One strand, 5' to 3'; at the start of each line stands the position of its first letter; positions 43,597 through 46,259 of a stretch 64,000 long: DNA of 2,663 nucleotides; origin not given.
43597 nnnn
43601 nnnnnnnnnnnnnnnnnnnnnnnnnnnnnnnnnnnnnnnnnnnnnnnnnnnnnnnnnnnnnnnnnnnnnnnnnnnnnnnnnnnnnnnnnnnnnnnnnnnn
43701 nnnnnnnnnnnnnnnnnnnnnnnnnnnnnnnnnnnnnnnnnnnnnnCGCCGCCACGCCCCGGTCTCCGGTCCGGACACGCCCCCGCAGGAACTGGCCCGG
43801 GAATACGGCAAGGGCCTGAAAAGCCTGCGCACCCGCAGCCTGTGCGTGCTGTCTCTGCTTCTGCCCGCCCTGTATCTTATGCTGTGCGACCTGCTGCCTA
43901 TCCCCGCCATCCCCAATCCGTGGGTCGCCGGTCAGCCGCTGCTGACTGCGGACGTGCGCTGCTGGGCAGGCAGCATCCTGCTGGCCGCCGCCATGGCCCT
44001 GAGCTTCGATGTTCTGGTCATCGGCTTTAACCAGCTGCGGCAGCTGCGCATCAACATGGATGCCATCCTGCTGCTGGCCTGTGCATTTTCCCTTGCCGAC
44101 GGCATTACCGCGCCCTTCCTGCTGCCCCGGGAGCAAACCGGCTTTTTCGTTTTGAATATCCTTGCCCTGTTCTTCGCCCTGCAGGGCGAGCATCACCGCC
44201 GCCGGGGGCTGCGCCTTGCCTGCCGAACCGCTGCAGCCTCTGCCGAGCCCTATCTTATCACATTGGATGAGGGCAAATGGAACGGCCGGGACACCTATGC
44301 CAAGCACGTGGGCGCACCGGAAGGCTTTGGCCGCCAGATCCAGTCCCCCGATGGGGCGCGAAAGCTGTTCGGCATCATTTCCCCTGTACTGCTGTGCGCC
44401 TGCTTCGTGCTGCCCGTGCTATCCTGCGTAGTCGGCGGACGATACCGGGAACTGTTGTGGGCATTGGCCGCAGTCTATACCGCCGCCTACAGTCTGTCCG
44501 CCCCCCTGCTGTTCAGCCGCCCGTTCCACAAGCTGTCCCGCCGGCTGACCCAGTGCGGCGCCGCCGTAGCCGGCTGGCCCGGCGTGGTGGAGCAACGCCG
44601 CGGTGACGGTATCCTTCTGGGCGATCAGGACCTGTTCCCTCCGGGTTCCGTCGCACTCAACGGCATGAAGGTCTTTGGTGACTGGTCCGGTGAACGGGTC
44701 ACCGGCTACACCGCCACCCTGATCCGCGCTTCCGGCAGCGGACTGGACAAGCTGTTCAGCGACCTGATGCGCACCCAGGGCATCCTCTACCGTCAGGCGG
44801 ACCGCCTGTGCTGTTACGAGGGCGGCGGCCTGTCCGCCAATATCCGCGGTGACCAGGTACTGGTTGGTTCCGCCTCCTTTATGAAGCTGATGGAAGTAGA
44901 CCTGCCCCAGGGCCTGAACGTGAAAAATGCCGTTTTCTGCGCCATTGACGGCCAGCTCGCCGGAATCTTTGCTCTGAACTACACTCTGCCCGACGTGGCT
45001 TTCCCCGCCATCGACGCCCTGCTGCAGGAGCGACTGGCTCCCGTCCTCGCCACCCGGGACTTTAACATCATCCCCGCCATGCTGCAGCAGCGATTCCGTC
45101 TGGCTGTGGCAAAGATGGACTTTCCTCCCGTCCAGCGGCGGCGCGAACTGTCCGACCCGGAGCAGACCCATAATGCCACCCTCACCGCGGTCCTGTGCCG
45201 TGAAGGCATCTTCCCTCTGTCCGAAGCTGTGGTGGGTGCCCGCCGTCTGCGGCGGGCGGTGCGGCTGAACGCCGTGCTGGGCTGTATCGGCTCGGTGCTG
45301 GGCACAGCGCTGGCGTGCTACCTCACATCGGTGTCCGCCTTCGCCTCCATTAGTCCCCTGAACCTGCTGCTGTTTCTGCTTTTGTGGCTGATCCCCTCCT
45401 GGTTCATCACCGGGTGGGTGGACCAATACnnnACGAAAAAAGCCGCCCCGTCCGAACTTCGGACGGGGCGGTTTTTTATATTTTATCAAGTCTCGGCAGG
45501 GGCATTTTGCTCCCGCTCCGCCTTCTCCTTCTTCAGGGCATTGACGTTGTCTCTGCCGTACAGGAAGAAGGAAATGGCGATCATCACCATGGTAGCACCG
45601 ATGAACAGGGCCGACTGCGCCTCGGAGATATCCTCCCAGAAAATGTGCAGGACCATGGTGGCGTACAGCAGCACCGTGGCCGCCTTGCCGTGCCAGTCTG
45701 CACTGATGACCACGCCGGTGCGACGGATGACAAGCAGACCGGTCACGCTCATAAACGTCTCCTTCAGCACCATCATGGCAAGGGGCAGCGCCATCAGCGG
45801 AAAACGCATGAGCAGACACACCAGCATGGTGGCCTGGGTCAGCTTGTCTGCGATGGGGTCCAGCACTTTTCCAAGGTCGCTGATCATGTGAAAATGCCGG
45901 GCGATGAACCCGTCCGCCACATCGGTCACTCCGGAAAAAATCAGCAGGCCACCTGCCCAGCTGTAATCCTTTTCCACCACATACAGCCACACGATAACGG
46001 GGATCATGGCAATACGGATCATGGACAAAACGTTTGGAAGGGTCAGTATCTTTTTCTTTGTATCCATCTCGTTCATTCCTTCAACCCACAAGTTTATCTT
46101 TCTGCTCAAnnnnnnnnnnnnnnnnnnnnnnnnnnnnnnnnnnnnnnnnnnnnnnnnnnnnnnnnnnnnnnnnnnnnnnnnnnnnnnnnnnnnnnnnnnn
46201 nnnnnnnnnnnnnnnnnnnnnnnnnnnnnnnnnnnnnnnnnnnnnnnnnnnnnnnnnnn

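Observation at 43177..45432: Catalytically dead P1B-ATPase homologue with a ~200-aa acidic disordered N-terminus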

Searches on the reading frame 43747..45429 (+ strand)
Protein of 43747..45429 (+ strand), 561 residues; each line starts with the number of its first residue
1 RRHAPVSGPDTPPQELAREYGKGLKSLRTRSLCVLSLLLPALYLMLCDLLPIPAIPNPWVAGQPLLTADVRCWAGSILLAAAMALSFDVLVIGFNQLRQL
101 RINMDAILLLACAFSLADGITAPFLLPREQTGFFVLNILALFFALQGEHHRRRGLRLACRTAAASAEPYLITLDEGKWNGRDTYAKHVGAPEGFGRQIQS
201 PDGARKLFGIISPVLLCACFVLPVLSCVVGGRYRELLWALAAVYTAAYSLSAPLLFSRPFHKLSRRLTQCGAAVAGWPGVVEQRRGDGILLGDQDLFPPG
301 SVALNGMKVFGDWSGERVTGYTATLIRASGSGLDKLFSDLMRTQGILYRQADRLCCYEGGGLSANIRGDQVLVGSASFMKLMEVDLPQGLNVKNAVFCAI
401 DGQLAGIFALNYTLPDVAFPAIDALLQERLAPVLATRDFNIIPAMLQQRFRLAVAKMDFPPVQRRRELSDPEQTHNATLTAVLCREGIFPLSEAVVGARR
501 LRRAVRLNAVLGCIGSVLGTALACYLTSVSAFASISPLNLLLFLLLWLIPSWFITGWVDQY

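Call 42: search_solved_structures(query=A6, max_evalue=1, show_alignments=3)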
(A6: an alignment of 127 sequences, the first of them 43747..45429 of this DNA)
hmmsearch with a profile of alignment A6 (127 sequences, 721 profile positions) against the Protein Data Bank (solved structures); distinct sequences matched with E-value up to 1: 30.
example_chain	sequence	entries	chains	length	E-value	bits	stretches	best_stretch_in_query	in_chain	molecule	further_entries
3rfu_A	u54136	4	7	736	7e-13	51.2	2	365-603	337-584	Copper efflux ATPase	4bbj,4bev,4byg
8q75_A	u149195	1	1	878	1.4e-11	46.9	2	404-609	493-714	Copper-transporting ATPase HMA4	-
8q73_A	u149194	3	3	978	2.4e-11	46.1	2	404-609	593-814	Copper-transporting ATPase HMA4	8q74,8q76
7si3_A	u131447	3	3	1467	7.5e-07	31.2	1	529-611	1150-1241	P-type Cu(+) transporter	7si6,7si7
3sky_A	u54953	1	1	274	1.2e-06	30.6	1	472-600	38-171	Copper-exporting P-type ATPase B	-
3skx_A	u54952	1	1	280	1.3e-06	30.5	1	472-600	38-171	Copper-exporting P-type ATPase B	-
2b8e_A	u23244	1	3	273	0.00046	22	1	512-617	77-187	cation-transporting ATPase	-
3a1e_A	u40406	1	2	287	0.0005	21.9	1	511-616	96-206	Probable copper-exporting P-type ATPase A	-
7qbz_A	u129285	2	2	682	0.00052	21.8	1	355-550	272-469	Cadmium translocating P-type ATPase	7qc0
3a1c_A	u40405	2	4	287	0.00052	21.8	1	512-616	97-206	Probable copper-exporting P-type ATPase A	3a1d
7xuk_A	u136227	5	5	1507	0.0011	20.8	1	530-607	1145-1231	Copper-transporting ATPase 2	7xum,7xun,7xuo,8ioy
3j08_A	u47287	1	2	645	0.0031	19.3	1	514-614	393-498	copper-exporting P-type ATPase A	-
7r0g_A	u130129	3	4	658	0.0032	19.2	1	514-614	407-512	Putative copper-exporting P-type ATPase A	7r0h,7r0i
3j09_A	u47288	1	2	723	0.0037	19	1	514-614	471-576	copper-exporting P-type ATPase A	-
8pd0_A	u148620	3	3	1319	0.01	17.6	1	54-257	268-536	ERAD-associated E3 ubiquitin-protein ligase DOA10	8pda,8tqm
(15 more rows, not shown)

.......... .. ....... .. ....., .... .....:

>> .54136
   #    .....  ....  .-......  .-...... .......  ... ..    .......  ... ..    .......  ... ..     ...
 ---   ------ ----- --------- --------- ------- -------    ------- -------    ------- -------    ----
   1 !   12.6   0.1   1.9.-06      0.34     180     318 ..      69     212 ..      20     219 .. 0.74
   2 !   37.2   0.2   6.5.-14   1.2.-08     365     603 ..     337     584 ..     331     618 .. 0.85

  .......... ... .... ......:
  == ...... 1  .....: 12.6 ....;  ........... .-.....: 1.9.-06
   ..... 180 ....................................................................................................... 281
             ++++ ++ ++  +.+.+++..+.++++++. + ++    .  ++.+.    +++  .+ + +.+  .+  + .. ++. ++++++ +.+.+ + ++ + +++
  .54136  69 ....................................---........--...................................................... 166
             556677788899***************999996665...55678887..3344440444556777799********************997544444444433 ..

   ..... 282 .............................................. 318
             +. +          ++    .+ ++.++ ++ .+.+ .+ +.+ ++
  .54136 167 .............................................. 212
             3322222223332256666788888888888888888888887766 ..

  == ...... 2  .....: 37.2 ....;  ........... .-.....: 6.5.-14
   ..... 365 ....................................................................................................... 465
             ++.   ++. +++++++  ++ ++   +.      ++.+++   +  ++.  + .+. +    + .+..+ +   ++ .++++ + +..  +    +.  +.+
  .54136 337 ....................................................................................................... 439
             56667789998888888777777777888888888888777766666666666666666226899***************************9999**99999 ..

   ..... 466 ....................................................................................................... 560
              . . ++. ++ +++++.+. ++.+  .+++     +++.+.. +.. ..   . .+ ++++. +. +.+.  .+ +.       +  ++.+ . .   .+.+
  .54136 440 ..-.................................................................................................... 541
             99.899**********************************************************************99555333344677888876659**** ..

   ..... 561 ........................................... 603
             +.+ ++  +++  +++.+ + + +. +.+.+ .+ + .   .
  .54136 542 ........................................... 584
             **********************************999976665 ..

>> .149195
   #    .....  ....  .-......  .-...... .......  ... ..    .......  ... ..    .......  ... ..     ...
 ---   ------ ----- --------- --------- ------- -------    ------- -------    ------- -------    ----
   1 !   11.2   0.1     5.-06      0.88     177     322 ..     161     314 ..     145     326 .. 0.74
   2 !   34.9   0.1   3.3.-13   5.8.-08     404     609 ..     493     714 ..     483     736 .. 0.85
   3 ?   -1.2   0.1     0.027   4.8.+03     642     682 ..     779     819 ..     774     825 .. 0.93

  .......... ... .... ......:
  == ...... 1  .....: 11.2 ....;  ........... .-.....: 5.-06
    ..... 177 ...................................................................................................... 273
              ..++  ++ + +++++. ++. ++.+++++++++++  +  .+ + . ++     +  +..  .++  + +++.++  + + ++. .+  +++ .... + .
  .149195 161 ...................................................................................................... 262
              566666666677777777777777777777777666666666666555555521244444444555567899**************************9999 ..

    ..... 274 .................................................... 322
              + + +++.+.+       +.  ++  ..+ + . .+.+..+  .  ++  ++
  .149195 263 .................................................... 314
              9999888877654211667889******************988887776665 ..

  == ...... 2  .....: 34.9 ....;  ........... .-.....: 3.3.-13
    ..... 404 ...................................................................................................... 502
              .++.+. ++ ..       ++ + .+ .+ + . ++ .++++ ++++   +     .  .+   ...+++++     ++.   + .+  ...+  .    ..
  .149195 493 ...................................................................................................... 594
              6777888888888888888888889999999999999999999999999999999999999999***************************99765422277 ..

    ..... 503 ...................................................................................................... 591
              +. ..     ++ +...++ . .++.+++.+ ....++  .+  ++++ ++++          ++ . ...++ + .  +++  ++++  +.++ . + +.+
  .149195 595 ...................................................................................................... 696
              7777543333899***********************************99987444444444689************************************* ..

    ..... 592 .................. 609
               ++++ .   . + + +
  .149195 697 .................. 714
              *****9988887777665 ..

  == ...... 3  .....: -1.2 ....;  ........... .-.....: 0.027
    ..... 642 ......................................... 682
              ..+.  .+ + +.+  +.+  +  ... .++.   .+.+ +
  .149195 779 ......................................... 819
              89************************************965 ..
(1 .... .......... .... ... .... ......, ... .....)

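Call 56: predict_structure(alignment_id=A6)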
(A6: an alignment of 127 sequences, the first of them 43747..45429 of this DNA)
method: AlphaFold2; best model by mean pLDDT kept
length: 561 residues; sequences in the alignment: 127
mean_pLDDT: 95.9   pTM: 0.93
mean pLDDT of the five models: 95.9, 95.5, 95.5, 95.2, 95.2
residues with pLDDT >= 90: 520; 70-90: 35; 50-70: 4; < 50: 2
segments of 3 or more residues with pLDDT < 50: none
pLDDT, mean of each block of 10 residues (from residue 1): 71 98 98 98 94 78 85 97 98 97 98 98 89 96 98 98 98 97 97 97 97 98 97 96 98 98 98 97 91 97 98 98 98 97 98 97 98 97 96 96 98 97 97 98 97 98 97 96 98 97 97 98 97 95 98 94 78
secondary structure, 60 per line:
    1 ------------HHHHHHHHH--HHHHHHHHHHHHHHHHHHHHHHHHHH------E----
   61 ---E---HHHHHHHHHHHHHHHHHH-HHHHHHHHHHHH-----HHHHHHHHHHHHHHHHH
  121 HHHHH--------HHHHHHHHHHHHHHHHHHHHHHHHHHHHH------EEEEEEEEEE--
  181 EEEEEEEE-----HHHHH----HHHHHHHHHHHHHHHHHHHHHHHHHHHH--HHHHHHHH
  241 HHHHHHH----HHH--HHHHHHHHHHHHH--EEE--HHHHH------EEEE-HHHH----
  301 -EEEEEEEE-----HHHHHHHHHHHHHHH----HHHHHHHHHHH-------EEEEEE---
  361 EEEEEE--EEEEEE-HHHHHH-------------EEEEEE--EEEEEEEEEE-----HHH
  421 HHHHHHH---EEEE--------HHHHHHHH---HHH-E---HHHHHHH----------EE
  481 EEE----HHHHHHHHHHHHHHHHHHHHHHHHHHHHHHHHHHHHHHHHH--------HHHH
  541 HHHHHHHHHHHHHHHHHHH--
elements in order: H13-21 H24-49 H68-85 H87-98 H104-125 H134-162 E169-178 E181-188 H194-198 H203-230 H233-247 H257-269 E272-274 H277-281 E288-291 H293-296 E302-309 H315-329 H334-344 E352-357 E361-366 E369-374 H376-381 E395-400 E403-412 H418-427 E431-434 H443-450 H462-468 E479-483 H488-528 H537-559

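Call 58: fold_search(model_id=the predicted structure, library=pdb)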
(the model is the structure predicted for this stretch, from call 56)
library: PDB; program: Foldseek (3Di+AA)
matches with E <= 10: 384; with E <= 0.001: 147
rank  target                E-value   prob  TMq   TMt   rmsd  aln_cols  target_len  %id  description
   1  4bbj                  1.6e-18  1.00  0.52  0.45  12.3       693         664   13  Copper-transporting PIB-ATPase in complex with beryllium fluoride representing the E2P state (released 2013-12-11)
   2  7si6                  4.0e-16  1.00  0.48  0.33  13.0       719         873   14  Structure of ATP7B in state 1 (released 2022-03-16)
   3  7si7                  4.5e-15  1.00  0.49  0.39  12.3       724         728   14  Structure of ATP7B in state 2 (released 2022-03-16)
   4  3rfu_A                1.0e-14  1.00  0.51  0.44  12.8       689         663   14  Crystal structure of a copper-transporting PIB-type ATPase (released 2011-06-29)
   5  7si3                  1.3e-14  1.00  0.49  0.34  13.0       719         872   14  Consensus structure of ATP7B (released 2022-03-16)
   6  7xuk                  2.8e-14  1.00  0.51  0.39  12.7       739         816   13  Structure of ATP7B C983S/C985S/D1027A mutant in presence of ATOX1 (released 2023-04-26)
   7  7xun                  5.5e-14  1.00  0.51  0.41  12.2       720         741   13  Structure of ATP7B C983S/C985S/D1027A mutant (released 2023-04-26)
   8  7r0g_A                1.6e-13  1.00  0.50  0.44  12.2       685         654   12  STRUCTURAL BASIS OF ION UPTAKE IN COPPER-TRANSPORTING P1B-TYPE ATPASES (released 2022-09-14)
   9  8q73                  1.0e-12  1.00  0.47  0.37  13.4       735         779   12  Copper-transporting ATPase HMA4 in E1 state apo (released 2024-06-26)
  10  7r0g_B                3.1e-12  1.00  0.48  0.44  12.0       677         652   12  STRUCTURAL BASIS OF ION UPTAKE IN COPPER-TRANSPORTING P1B-TYPE ATPASES (released 2022-09-14)
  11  4umw                  6.8e-12  1.00  0.42  0.40  12.0       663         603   11  CRYSTAL STRUCTURE OF A ZINC-TRANSPORTING PIB-TYPE ATPASE IN E2.PI STATE (released 2014-08-13)
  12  8q75                  1.3e-11  1.00  0.49  0.38  13.0       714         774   14  Copper-transporting ATPase HMA4 in E2P state with AlF (released 2024-06-26)
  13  4umv                  1.5e-11  1.00  0.41  0.39  12.2       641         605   12  CRYSTAL STRUCTURE OF A ZINC-TRANSPORTING PIB-TYPE ATPASE IN THE E2P STATE (released 2014-08-13)
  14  7qbz                  4.9e-11  1.00  0.42  0.38  12.7       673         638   12  Crystal structure Cadmium translocating P-type ATPase (released 2022-03-23)
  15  9zwn_B                7.6e-09  1.00  0.36  0.32  12.4       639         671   11  High-resolution cryo-EM structure of KdpFABC in the E2P state in lipid nanodisc (released 2026-04-01)
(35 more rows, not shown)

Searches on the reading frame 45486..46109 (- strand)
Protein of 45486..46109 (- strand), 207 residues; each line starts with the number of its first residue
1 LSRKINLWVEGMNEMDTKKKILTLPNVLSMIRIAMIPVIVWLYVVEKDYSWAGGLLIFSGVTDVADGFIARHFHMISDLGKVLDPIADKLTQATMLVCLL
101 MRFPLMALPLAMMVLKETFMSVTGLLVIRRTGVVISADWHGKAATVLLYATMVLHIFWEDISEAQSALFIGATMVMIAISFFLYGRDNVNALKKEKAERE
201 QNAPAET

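Call 12: search_protein_families(library=pfam, proteins=[window:45486-46109:-], max_evalue=0.001)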
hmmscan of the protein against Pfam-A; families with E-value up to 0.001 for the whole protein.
window:45486-46109:- (207 aa): 1 family
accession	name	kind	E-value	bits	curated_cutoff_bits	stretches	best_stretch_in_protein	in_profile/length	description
PF01066.26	CDP-OH_P_transf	-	1.7e-35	123.1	22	1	22-176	1-150/152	CDP-alcohol phosphatidyltransferase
